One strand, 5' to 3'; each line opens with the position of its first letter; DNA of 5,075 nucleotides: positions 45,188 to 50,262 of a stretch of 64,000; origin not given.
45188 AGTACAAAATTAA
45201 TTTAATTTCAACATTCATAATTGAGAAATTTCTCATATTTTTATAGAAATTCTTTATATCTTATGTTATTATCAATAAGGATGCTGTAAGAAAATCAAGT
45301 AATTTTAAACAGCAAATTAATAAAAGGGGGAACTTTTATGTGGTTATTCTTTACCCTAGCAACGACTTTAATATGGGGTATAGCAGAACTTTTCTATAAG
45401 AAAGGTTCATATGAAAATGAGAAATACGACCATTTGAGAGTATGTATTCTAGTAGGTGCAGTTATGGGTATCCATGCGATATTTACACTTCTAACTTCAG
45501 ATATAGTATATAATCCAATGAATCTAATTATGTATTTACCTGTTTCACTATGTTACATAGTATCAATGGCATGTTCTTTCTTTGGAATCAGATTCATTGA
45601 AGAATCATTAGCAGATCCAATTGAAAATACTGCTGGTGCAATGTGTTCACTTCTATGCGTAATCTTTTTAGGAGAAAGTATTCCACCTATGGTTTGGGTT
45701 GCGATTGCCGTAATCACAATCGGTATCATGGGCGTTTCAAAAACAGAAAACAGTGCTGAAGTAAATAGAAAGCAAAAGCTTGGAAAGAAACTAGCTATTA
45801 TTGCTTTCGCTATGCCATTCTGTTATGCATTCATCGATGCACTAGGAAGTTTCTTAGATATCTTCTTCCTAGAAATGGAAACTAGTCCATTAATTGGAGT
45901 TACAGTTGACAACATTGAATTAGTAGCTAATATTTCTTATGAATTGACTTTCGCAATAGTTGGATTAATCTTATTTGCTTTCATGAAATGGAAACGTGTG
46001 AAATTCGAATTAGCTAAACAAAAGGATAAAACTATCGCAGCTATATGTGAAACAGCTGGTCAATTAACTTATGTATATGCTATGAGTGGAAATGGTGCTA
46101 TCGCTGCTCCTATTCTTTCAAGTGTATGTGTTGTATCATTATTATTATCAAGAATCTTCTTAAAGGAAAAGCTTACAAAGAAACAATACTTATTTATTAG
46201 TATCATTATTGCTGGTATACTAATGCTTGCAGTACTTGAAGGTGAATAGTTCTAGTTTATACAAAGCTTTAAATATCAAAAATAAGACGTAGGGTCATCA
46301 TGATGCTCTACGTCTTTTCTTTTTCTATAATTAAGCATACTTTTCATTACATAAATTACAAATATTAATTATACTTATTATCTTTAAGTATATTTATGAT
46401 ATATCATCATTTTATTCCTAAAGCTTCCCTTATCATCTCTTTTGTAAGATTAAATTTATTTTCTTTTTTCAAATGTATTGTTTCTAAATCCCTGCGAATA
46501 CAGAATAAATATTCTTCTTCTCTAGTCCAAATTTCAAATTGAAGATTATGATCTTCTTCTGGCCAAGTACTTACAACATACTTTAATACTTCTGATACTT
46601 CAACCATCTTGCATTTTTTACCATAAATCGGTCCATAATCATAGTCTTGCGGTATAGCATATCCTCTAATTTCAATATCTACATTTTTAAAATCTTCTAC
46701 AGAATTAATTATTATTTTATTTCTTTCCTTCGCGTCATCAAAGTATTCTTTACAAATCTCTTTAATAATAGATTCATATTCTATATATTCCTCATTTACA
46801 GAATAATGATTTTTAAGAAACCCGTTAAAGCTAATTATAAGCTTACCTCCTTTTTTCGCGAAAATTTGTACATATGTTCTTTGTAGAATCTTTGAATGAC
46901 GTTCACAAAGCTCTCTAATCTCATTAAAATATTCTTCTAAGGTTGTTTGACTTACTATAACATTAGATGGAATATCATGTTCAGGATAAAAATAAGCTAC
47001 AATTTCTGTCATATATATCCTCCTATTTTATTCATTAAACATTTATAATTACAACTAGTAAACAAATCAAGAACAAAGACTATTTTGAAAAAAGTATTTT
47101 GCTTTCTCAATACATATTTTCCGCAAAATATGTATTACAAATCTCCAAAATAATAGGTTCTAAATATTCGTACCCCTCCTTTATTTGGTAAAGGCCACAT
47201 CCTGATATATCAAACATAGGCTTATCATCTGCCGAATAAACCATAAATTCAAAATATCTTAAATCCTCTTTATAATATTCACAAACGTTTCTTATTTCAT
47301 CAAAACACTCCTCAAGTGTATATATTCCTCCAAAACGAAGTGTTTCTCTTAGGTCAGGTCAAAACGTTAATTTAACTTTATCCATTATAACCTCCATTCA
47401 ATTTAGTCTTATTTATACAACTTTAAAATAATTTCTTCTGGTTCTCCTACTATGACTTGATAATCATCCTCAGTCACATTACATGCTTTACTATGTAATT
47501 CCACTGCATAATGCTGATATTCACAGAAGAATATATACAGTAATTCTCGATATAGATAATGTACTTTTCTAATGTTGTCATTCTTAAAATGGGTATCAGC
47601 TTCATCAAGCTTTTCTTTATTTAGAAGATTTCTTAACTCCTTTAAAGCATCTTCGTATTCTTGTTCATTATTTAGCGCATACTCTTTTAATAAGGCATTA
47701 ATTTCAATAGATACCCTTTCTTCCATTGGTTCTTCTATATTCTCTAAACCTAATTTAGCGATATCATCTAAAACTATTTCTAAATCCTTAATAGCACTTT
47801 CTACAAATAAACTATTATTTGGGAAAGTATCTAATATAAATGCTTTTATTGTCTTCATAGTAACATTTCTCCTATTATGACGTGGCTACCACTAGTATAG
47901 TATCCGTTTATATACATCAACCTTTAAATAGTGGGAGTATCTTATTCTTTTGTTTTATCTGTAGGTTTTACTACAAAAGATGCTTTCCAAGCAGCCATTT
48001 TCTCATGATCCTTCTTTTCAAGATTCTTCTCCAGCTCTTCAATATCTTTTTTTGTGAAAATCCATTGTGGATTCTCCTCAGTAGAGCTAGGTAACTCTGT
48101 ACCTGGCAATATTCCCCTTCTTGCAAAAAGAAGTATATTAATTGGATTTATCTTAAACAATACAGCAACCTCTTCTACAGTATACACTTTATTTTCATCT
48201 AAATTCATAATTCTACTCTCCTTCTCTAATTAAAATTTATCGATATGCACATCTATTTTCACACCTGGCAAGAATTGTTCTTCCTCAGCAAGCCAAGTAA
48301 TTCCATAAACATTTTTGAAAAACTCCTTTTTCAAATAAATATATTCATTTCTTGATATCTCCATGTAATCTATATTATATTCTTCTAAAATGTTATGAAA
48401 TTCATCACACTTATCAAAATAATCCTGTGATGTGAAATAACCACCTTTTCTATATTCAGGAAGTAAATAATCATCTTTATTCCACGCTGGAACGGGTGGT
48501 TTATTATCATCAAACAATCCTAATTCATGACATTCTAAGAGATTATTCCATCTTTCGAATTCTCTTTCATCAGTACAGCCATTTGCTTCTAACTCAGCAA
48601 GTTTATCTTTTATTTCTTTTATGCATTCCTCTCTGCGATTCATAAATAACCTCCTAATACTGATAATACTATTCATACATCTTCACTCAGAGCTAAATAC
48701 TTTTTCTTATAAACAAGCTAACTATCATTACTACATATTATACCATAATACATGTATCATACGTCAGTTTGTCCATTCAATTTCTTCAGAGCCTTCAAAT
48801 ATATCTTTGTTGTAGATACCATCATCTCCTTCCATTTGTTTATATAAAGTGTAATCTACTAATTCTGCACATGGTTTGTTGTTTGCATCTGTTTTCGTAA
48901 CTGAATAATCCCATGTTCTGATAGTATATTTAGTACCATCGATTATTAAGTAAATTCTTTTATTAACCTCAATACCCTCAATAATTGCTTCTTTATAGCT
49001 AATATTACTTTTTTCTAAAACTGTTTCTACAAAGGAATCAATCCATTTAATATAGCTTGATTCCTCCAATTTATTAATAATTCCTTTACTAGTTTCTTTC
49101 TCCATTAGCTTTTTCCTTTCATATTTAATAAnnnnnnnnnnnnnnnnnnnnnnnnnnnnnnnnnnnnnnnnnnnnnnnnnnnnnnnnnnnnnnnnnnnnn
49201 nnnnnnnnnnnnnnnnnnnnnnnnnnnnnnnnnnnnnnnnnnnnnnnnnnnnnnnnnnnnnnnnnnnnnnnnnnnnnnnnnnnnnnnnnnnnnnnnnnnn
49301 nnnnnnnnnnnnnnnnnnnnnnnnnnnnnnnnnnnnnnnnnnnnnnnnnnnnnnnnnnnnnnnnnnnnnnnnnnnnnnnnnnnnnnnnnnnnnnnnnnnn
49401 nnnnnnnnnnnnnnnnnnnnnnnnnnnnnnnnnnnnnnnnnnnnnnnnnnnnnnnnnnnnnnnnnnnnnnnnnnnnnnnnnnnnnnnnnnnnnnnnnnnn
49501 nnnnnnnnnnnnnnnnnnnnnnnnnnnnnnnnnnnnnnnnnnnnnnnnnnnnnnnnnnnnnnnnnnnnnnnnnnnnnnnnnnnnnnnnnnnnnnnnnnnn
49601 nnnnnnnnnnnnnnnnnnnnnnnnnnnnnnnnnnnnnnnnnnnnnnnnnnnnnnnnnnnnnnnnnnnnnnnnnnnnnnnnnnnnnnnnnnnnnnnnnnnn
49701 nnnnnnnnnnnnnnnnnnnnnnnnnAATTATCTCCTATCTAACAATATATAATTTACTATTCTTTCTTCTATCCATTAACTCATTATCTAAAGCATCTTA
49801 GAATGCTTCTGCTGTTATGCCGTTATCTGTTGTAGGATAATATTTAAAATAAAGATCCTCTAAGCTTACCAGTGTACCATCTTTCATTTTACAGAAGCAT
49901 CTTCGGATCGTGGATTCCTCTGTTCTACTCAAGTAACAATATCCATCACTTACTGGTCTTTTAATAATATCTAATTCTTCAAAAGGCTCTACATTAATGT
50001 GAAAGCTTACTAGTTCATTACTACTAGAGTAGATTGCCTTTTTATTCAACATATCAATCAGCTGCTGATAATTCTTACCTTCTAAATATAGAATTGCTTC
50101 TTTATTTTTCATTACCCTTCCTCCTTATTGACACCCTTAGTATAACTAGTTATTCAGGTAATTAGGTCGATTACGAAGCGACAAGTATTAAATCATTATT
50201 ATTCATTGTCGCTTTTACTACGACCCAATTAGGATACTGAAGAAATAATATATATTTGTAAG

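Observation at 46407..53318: Divergent cluster of ~13 small uncharacterised proteins with three internal paralog families: possible novel system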

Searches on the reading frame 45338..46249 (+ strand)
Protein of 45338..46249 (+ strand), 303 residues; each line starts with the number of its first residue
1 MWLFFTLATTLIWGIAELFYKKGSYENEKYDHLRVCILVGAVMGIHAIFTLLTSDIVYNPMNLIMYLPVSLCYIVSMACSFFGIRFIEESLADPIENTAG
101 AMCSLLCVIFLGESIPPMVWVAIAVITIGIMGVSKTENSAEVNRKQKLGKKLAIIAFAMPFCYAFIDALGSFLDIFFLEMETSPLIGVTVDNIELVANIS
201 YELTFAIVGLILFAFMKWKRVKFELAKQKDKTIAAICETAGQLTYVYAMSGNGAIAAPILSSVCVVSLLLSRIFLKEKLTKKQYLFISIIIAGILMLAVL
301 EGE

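Call 17: find_related_loci(query=window:45338-46249:+, collection=genome_contigs, flank=10000)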
Query window:45338-46249:+ (303 aa) in genome_contigs; peptide patterns used: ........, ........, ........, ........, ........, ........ (x = any residue, [..] = any of these).
385 stretches matched a pattern; 142 encode a relative of the query (tblastn E <= 1e-3); the best 80 are kept; 80 distinct loci.
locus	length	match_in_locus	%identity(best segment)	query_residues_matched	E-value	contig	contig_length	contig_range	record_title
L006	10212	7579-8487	87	1-303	5e-179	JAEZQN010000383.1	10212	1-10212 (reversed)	MAG: Bacillota bacterium isolate OH_CFB_97 k127_1536026, whole genome shotgun sequence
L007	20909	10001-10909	86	1-303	6e-177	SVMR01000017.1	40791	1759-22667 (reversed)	MAG: Oscillospiraceae bacterium isolate SIG518 NODE_5258_length_40791_cov_2.685570, whole genome shotgun sequence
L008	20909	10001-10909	84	1-303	3e-176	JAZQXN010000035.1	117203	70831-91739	MAG: Lachnospiraceae bacterium isolate T1900045161_TC20190155.MAGScoT_cleanbin_000112 SGB_5078_k141_33837, whole genome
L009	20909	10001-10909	84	1-303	3e-175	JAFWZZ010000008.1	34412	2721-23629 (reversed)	MAG: Bacillota bacterium isolate RGIG6225 Sheep_Rectum-2__c89736, whole genome shotgun sequence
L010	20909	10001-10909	86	1-303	8e-175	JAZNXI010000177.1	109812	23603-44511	MAG: Lachnospiraceae bacterium isolate T1900044779_TS20190245.MAGScoT_cleanbin_000031 SGB_2541_k141_1959307, whole genom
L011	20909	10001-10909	88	1-303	5e-174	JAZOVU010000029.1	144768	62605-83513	MAG: Candidatus Pelethomonas sp. isolate T1900045525_YK20190219.MAGScoT_cleanbin_000023 SGB_7681_k141_1408033, whole gen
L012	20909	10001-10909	87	1-303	8e-174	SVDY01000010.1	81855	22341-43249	MAG: Lachnospiraceae bacterium isolate SIG292 NODE_417_length_81855_cov_12.923769, whole genome shotgun sequence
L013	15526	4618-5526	83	1-303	1e-173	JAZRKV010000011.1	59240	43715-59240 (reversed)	MAG: Acutalibacteraceae bacterium isolate T1900045445_YK20190136.MAGScoT_cleanbin_000025 SGB_7145_k141_1251380, whole ge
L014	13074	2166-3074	83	1-303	5e-173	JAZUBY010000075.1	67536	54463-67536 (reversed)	MAG: Emergencia sp. isolate T1900045314_YK20190003.MAGScoT_cleanbin_000104 SGB_6281_k141_1864106, whole genome shotgun s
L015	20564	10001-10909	84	1-303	1e-172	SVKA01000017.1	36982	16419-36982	MAG: Oscillospiraceae bacterium isolate SIG449 NODE_24307_length_36982_cov_2.566246, whole genome shotgun sequence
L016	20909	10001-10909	88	1-303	5e-172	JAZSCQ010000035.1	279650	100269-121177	MAG: Agathobacter sp. isolate T1900044604_TS20190070.MAGScoT_cleanbin_000030 SGB_719_k141_544355, whole genome shotgun s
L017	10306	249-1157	87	1-303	5e-172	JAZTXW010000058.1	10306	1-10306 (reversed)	MAG: Oscillospiraceae bacterium isolate T1900045328_YK20190017.MAGScoT_cleanbin_000057 SGB_6488_k141_391029, whole genom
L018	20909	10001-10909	88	1-303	8e-172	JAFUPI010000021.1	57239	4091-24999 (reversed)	MAG: Agathobacter sp. isolate RGIG4703 Roe_deer_Rectum.Co__c456941, whole genome shotgun sequence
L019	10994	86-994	86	1-303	3e-171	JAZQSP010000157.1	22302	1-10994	MAG: Faecalimonas sp. isolate T1900045203_TC20190199.MAGScoT_cleanbin_000004 SGB_5327_k141_1514479, whole genome shotgun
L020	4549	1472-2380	86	1-303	1e-174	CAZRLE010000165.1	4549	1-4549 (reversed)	MAG TPA_asm: uncultured Lachnoclostridium sp. isolate SRP315200_co1_577 genome assembly, contig: NODE_48690_length_4549_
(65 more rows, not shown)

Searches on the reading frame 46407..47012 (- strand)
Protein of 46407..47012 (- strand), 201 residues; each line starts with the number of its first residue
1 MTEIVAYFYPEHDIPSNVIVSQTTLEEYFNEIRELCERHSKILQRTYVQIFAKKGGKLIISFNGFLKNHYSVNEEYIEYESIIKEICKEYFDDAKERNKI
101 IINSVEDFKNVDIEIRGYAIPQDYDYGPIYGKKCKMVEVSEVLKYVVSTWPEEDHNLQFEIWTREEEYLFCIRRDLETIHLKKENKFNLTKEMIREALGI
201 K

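Call 3: search_protein_families(library=pfam, proteins=[window:46407-47012:-], max_evalue=1)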
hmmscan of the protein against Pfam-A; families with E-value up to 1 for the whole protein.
window:46407-47012:- (201 aa): 4 families
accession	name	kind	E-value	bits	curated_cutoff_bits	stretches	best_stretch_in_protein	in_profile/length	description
PF22920.2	UvrC_RNaseH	-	0.019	15.3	24.3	0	45-102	13-65/116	UvrC Ribonuclease H-like domain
PF17083.10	Swm2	-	0.023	15.1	25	1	61-102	13-54/130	Nucleolar protein Swm2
PF22872.1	DUF7018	-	0.05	14.3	27.8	1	73-125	19-66/116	Domain of unknown function (DUF7018)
PF09769.14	ApoO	-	0.25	11.7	31.4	1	22-51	13-42/131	Apolipoprotein O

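Call 9: search_protein_families(library=phrogs, proteins=[window:46407-47012:-], max_evalue=0.1)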
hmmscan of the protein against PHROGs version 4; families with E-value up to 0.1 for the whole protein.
window:46407-47012:- (201 aa): 2 families
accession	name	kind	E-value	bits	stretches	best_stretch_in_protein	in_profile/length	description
phrog_22463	-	unknown function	0.034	15.4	1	21-105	33-113/117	-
phrog_19827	-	unknown function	0.076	14.2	1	36-111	47-122/125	-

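Call 10: search_protein_families(library=ncbifam, proteins=[window:46407-47012:-], max_evalue=0.1)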
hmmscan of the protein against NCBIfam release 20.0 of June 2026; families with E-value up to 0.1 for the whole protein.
window:46407-47012:- (201 aa): 0 families

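Call 66: search_protein_families(library=padloc, proteins=[window:46407-47012:-], max_evalue=0.1)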
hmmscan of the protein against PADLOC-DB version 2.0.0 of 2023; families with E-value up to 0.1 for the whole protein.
window:46407-47012:- (201 aa): 0 families

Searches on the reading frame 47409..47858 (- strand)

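Call 3: search_protein_families(library=pfam, proteins=[window:47409-47858:-], max_evalue=1)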
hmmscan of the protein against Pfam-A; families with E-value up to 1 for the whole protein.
window:47409-47858:- (149 aa): 4 families
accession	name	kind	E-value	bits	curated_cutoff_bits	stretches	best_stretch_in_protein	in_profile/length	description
PF20892.2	SidC_lipid-bd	-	0.015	15.7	27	1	47-119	51-123/127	SidC, lipid-binding domain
PF16231.10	DUF4890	-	0.021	15.8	29.7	1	47-100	14-64/109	Domain of unknown function (DUF4890)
PF22642.1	MinC_N_1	-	0.083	13.6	27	1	62-90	14-45/78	Cell-division inhibitor MinC, N-terminal domain-like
PF20988.2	SidF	-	0.14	10.6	27.1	1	66-116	388-440/839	Phosphoinositide phosphatase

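Call 9: search_protein_families(library=phrogs, proteins=[window:47409-47858:-], max_evalue=0.1)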
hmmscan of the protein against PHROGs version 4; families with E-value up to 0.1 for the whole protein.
window:47409-47858:- (149 aa): 2 families
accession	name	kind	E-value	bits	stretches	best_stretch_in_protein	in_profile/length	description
phrog_3592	-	moron, auxiliary metabolic gene and host takeover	0.062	14.6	1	38-83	130-175/182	Lar-like restriction alleviation protein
phrog_15423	-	unknown function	0.07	14.5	0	30-65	26-64/87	-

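Call 10: search_protein_families(library=ncbifam, proteins=[window:47409-47858:-], max_evalue=0.1)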
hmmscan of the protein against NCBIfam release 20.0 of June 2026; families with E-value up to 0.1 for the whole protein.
window:47409-47858:- (149 aa): 3 families
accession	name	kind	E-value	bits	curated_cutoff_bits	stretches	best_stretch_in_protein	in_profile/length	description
NF008750.0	PRK11784.1-2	equivalog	0.0029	16.8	241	1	41-100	241-297/346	tRNA 2-selenouridine(34) synthase MnmH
TIGR04383.1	acidic_w_LPXTA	equivalog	0.0088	15.4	50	1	52-125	142-217/320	processed acidic surface protein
TIGR03167.1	tRNA_sel_U_synt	equivalog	0.014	14.8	219.75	1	40-107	228-290/311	tRNA 2-selenouridine(34) synthase MnmH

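Call 66: search_protein_families(library=padloc, proteins=[window:47409-47858:-], max_evalue=0.1)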
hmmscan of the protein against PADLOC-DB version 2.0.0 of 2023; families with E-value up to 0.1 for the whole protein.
window:47409-47858:- (149 aa): 0 families

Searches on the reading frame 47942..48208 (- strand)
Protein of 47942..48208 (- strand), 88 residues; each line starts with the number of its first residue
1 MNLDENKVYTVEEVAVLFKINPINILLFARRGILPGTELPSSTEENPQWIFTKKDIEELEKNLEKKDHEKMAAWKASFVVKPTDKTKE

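Call 3: search_protein_families(library=pfam, proteins=[window:47942-48208:-], max_evalue=1)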
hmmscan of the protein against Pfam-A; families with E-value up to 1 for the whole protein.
window:47942-48208:- (88 aa): 2 families
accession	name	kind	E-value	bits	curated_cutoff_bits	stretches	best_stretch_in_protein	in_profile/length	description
PF12728.13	HTH_17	-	0.001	19.7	27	1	8-59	1-46/51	Helix-turn-helix domain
PF13411.12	MerR_1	-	0.012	16.2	21.6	1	9-60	1-47/69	MerR HTH family regulatory protein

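Call 9: search_protein_families(library=phrogs, proteins=[window:47942-48208:-], max_evalue=0.1)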
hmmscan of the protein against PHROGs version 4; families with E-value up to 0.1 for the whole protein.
window:47942-48208:- (88 aa): 3 families
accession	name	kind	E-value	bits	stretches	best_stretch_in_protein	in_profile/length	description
phrog_10045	-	DNA, RNA and nucleotide metabolism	0.0009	20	1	6-37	18-49/74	HTH DNA binding protein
phrog_7735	-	integration and excision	0.0066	17.8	1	6-65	3-55/99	excisionase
phrog_6401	-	DNA, RNA and nucleotide metabolism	0.0098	16.8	1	3-58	4-54/64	DNA binding protein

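Call 10: search_protein_families(library=ncbifam, proteins=[window:47942-48208:-], max_evalue=0.1)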
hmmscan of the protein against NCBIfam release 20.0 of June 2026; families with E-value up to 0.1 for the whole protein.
window:47942-48208:- (88 aa): 1 family
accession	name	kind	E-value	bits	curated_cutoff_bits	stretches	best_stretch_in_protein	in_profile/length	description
NF033787.1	HTH_BldC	subfamily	0.044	13.6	77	1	9-34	3-28/49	BldC family transcriptional regulator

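Call 66: search_protein_families(library=padloc, proteins=[window:47942-48208:-], max_evalue=0.1)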
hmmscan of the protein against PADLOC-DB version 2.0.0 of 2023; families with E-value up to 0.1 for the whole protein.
window:47942-48208:- (88 aa): 0 families

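Call 114: search_solved_structures(query=window:47942-48208:-, max_evalue=10, show_alignments=1)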
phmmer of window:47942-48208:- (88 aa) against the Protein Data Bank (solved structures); distinct sequences matched with E-value up to 10: 8.
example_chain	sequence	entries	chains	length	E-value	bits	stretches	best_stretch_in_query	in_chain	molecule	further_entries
5hzp_C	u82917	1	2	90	0.048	17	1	20-74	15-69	M protein, serotype 49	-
9pi5_A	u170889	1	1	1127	0.77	13.1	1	18-72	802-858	Major DNA-binding protein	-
9pi4_A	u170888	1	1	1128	0.77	13.1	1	18-72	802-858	Major DNA-binding protein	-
9pi6_A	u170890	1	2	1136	0.78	13.1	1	18-72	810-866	Major DNA-binding protein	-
9pi3_A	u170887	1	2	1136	0.78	13.1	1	18-72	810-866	Major DNA-binding protein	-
1urj_A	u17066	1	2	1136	0.78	13.1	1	18-72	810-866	MAJOR DNA-BINDING PROTEIN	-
9zgf_A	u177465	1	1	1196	0.85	13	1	18-72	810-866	Major DNA-binding protein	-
8raq_A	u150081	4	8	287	1.3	12.4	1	13-57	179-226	Mycolic acid methyltransferase MmaA1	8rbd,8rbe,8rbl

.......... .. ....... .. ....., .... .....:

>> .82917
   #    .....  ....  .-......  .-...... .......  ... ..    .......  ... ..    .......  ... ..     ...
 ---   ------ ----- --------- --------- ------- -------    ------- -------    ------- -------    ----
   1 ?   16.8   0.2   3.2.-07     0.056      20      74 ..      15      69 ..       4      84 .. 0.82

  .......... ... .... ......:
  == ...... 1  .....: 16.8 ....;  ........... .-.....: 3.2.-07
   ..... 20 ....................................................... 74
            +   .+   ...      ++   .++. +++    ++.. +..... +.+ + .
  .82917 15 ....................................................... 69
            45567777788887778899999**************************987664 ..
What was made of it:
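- On HTH_17 / MerR-excisionase type HTH (88-aa protein): E 0.001, 19.7 bits against a cut-off of 27; MerR_1 E 0.012 (call 3); no PDB sequence relative (call 114)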

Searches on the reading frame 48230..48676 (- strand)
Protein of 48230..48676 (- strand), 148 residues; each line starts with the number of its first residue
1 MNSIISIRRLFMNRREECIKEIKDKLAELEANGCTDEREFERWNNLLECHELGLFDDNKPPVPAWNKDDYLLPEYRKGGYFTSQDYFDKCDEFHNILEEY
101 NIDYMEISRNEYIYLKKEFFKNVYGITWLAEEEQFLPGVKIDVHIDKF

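Call 3: search_protein_families(library=pfam, proteins=[window:48230-48676:-], max_evalue=1)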
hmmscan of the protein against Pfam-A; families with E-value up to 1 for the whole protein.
window:48230-48676:- (148 aa): 1 family
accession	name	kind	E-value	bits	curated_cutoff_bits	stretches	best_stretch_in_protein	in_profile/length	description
PF17029.10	DUF5100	-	0.069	13.5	27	1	81-122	78-119/125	Domain of unknown function (DUF5100)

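Call 9: search_protein_families(library=phrogs, proteins=[window:48230-48676:-], max_evalue=0.1)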
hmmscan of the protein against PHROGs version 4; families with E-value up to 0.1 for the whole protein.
window:48230-48676:- (148 aa): 0 families

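Call 10: search_protein_families(library=ncbifam, proteins=[window:48230-48676:-], max_evalue=0.1)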
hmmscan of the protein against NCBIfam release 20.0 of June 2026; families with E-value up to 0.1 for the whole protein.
window:48230-48676:- (148 aa): 0 families

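Call 66: search_protein_families(library=padloc, proteins=[window:48230-48676:-], max_evalue=0.1)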
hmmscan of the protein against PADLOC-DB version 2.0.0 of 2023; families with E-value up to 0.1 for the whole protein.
window:48230-48676:- (148 aa): 0 families

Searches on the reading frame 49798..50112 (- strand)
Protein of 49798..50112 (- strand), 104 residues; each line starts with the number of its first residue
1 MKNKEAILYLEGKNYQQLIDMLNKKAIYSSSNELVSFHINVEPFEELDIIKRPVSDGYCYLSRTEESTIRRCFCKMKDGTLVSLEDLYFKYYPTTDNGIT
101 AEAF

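Call 3: search_protein_families(library=pfam, proteins=[window:49798-50112:-], max_evalue=1)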
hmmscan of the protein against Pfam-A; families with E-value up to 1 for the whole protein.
window:49798-50112:- (104 aa): 0 families

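Call 9: search_protein_families(library=phrogs, proteins=[window:49798-50112:-], max_evalue=0.1)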
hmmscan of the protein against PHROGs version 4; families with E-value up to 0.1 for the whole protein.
window:49798-50112:- (104 aa): 1 family
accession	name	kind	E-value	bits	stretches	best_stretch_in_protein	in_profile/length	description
phrog_36702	-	unknown function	0.096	12.5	0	13-51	370-408/412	-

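Call 10: search_protein_families(library=ncbifam, proteins=[window:49798-50112:-], max_evalue=0.1)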
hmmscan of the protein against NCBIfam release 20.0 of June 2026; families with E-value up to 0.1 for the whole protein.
window:49798-50112:- (104 aa): 1 family
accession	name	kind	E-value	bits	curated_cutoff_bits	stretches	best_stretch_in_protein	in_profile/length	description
NF006147.0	PRK08295.1-4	equivalog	0.028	14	212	1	8-26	164-182/201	RNA polymerase factor sigma-70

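Call 66: search_protein_families(library=padloc, proteins=[window:49798-50112:-], max_evalue=0.1)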
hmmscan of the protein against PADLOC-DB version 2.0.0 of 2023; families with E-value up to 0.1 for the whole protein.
window:49798-50112:- (104 aa): 0 families
